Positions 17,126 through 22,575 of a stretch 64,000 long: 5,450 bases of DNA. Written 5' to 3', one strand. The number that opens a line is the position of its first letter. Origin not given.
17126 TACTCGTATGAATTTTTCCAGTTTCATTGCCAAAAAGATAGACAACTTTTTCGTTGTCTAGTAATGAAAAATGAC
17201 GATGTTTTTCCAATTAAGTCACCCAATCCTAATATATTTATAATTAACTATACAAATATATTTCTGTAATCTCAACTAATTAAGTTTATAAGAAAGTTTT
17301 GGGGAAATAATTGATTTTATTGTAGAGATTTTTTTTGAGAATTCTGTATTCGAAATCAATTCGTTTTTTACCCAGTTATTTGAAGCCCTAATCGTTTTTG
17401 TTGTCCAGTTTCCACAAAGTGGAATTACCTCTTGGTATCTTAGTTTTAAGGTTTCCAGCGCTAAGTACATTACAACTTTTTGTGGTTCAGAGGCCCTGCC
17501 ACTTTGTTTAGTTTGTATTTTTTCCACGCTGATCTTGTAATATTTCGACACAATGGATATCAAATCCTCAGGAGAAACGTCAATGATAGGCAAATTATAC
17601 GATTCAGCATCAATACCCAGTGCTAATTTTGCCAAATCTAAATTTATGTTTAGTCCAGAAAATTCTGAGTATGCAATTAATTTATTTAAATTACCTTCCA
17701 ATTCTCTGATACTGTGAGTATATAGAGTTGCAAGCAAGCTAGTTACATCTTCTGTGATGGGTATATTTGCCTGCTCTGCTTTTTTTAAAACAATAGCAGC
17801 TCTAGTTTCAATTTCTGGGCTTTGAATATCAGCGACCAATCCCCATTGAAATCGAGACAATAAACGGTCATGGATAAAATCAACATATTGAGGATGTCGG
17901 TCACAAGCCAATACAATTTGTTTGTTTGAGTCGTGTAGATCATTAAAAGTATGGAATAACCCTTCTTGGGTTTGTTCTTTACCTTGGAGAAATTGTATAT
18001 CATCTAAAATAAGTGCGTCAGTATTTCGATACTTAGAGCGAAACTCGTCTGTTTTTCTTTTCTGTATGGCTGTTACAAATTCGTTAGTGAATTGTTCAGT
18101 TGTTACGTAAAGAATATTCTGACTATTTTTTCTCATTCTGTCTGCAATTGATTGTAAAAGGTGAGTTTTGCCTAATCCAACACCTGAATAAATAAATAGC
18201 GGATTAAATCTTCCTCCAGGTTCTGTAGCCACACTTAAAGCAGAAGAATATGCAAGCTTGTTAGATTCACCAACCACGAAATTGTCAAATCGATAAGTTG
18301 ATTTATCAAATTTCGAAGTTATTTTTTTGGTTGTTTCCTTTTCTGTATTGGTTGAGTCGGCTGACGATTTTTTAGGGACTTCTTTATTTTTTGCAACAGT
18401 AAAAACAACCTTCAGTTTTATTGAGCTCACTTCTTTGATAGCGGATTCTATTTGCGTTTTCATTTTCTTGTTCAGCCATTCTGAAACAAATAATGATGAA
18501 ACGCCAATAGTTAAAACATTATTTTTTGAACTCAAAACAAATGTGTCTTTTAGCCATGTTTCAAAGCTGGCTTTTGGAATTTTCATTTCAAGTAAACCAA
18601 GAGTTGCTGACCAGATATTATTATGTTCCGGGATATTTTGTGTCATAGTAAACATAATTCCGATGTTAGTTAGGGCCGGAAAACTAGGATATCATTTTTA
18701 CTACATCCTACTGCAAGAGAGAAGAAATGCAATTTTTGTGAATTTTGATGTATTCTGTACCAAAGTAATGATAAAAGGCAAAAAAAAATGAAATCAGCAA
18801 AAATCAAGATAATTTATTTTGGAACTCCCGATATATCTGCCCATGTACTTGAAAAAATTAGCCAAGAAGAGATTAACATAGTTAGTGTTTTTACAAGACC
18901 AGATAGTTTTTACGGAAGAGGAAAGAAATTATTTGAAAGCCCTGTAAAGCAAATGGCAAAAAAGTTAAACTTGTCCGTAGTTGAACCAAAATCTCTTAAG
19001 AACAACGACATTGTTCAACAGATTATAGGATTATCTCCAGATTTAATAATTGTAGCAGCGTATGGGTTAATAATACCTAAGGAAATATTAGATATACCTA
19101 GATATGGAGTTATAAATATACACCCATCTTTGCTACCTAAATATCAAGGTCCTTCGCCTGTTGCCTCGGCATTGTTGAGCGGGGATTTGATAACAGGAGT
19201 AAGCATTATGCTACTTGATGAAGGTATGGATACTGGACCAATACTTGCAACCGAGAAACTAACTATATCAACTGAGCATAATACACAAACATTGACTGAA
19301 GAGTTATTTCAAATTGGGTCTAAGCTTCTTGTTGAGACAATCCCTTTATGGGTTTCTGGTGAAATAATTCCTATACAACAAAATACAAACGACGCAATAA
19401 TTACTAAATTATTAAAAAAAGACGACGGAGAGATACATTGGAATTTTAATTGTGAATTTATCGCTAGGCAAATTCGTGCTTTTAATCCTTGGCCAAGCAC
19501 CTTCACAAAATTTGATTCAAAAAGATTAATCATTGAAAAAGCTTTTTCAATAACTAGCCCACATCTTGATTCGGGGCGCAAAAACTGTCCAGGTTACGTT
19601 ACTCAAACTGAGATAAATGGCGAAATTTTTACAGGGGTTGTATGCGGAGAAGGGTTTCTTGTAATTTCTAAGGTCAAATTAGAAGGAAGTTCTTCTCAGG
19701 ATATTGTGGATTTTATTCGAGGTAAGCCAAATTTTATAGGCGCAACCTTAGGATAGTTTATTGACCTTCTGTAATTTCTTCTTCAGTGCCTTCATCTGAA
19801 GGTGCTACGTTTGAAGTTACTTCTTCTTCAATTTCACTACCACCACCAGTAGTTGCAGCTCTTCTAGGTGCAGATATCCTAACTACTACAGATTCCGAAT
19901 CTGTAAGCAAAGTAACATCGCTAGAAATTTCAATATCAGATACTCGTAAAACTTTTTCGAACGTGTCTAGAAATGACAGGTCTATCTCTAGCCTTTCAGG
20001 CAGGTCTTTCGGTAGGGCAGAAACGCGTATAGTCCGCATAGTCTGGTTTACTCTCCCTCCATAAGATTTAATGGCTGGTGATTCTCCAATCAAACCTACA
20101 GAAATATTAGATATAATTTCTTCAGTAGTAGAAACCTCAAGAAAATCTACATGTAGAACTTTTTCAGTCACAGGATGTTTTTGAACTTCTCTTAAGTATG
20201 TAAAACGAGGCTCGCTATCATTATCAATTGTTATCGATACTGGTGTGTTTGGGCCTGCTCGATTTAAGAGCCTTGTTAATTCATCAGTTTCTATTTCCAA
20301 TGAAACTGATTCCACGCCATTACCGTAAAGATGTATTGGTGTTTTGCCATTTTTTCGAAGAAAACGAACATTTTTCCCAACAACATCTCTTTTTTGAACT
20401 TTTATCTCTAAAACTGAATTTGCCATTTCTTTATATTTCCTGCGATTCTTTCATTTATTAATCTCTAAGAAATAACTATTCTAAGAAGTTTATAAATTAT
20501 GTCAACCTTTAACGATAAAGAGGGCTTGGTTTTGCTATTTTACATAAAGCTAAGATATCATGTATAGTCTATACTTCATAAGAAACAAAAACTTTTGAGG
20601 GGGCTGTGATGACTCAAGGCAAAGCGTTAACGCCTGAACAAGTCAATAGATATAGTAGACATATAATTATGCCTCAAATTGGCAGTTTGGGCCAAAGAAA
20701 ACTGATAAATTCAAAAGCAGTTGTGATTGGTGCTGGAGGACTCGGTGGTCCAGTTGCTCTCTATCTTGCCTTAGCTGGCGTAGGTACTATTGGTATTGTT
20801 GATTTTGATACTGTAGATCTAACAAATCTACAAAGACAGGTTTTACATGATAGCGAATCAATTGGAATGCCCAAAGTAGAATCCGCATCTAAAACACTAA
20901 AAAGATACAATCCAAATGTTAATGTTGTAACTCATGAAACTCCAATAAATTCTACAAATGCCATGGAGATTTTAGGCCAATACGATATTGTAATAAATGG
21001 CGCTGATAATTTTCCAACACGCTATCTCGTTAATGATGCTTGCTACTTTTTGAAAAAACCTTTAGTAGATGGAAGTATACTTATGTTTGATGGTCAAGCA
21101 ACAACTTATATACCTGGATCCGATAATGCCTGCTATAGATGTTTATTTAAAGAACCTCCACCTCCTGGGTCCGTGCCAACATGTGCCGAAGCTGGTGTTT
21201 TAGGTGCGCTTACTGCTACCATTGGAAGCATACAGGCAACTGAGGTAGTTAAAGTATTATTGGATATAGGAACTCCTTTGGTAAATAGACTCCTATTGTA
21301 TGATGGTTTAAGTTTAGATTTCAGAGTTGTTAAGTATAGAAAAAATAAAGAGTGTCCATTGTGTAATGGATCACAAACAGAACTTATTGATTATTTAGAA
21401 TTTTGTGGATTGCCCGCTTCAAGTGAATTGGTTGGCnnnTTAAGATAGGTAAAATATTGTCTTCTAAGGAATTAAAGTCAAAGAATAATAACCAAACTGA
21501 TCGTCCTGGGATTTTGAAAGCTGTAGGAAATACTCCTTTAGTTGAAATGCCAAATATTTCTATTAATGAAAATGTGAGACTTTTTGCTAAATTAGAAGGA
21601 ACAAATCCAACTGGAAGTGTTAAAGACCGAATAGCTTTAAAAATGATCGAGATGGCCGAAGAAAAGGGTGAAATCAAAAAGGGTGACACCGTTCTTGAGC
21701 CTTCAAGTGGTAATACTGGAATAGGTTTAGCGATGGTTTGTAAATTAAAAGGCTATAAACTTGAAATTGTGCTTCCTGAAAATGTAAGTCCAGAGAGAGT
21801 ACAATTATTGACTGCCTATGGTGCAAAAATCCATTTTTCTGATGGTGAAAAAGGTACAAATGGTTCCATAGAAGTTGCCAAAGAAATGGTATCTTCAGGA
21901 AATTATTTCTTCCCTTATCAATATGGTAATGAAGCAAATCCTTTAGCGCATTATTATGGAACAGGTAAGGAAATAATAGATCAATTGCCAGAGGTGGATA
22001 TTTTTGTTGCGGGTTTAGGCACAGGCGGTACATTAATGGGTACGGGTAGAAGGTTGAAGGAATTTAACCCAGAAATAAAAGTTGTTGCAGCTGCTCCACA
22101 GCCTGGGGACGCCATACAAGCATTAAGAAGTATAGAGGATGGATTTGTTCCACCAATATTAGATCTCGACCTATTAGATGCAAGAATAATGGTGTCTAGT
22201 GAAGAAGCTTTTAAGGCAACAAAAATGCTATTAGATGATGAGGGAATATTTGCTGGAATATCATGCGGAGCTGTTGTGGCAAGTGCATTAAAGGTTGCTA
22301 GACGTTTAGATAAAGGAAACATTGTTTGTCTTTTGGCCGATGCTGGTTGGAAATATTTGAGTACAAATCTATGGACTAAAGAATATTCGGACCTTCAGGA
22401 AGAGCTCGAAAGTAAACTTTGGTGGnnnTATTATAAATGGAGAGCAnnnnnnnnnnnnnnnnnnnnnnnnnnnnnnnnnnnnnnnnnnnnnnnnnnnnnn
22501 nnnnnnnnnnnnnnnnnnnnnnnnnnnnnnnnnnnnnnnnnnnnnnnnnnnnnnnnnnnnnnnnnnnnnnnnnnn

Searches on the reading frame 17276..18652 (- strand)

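Call 46: search_protein_families(library=pfam, proteins=[window:17276-18652:-], max_evalue=0.00001)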
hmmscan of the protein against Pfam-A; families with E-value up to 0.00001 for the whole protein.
window:17276-18652:- (458 aa): 5 families
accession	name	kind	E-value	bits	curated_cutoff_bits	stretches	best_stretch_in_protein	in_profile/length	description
PF00308.24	Bac_DnaA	-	1.7e-64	217.3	23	1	118-274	3-161/162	Bacterial DnaA ATPAse domain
PF11638.13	DnaA_N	-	5.1e-11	42.6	24.6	1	11-73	1-64/65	DnaA N-terminal domain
PF01695.23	IstB_IS21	-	2.4e-06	27.7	24.1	1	156-248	99-191/238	IstB-like ATP binding protein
PF08299.17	Bac_DnaA_C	-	3.1e-06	27.5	31.5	1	361-409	1-50/69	Bacterial dnaA protein helix-turn-helix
PF00004.35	AAA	-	9.6e-06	26.5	21.2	0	155-269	4-124/131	ATPase family associated with various cellular activities (AAA)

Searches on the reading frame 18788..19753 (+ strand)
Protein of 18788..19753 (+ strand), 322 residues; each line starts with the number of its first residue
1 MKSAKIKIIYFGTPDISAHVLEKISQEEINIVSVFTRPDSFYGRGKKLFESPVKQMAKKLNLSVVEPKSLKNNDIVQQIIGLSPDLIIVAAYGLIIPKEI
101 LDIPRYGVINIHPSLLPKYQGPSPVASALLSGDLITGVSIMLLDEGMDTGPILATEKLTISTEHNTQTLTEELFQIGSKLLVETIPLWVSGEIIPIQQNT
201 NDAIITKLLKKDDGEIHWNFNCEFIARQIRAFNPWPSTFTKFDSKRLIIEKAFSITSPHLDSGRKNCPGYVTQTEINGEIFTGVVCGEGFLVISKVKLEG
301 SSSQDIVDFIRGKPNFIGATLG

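Call 46: search_protein_families(library=pfam, proteins=[window:18788-19753:+], max_evalue=0.00001)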
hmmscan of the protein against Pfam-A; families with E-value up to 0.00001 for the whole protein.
window:18788-19753:+ (322 aa): 2 families
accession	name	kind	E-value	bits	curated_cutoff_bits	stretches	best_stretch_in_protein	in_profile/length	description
PF00551.24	Formyl_trans_N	-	3.5e-44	151.1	26.1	1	5-185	2-181/181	Formyl transferase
PF02911.23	Formyl_trans_C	-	1.8e-16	60.6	21.1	1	209-313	2-99/100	Formyl transferase, C-terminal domain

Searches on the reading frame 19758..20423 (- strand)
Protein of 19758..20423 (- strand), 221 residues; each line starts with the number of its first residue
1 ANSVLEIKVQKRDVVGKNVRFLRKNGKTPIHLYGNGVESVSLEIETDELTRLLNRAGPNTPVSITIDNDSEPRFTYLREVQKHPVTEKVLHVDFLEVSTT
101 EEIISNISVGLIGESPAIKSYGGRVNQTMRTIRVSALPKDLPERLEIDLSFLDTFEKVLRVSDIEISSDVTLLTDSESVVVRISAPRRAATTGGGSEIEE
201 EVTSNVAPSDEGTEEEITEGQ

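Call 46: search_protein_families(library=pfam, proteins=[window:19758-20423:-], max_evalue=0.00001)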
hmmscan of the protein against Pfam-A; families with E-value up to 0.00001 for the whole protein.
window:19758-20423:- (221 aa): 2 families
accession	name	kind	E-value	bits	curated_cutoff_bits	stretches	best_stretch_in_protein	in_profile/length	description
PF14693.11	Ribosomal_TL5_C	-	8.1e-20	71.4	27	1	104-187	3-84/84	Ribosomal protein TL5, C-terminal domain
PF01386.24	Ribosomal_L25p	-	4.2e-18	66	23.6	1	7-94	1-82/82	Ribosomal L25p family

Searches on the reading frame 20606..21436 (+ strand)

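Call 46: search_protein_families(library=pfam, proteins=[window:20606-21436:+], max_evalue=0.00001)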
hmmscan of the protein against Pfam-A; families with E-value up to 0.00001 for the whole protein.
window:20606-21436:+ (277 aa): 1 family
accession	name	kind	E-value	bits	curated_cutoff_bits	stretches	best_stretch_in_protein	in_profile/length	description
PF00899.27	ThiF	-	2.1e-82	276.3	28.1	1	16-251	1-237/238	ThiF family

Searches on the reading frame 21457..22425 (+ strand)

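Call 46: search_protein_families(library=pfam, proteins=[window:21457-22425:+], max_evalue=0.00001)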
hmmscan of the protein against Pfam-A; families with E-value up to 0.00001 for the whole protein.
window:21457-22425:+ (323 aa): 1 family
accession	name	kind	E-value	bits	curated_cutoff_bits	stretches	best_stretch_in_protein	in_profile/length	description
PF00291.31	PALP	-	5.1e-76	256.3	35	1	20-295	2-295/295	Pyridoxal-phosphate dependent enzyme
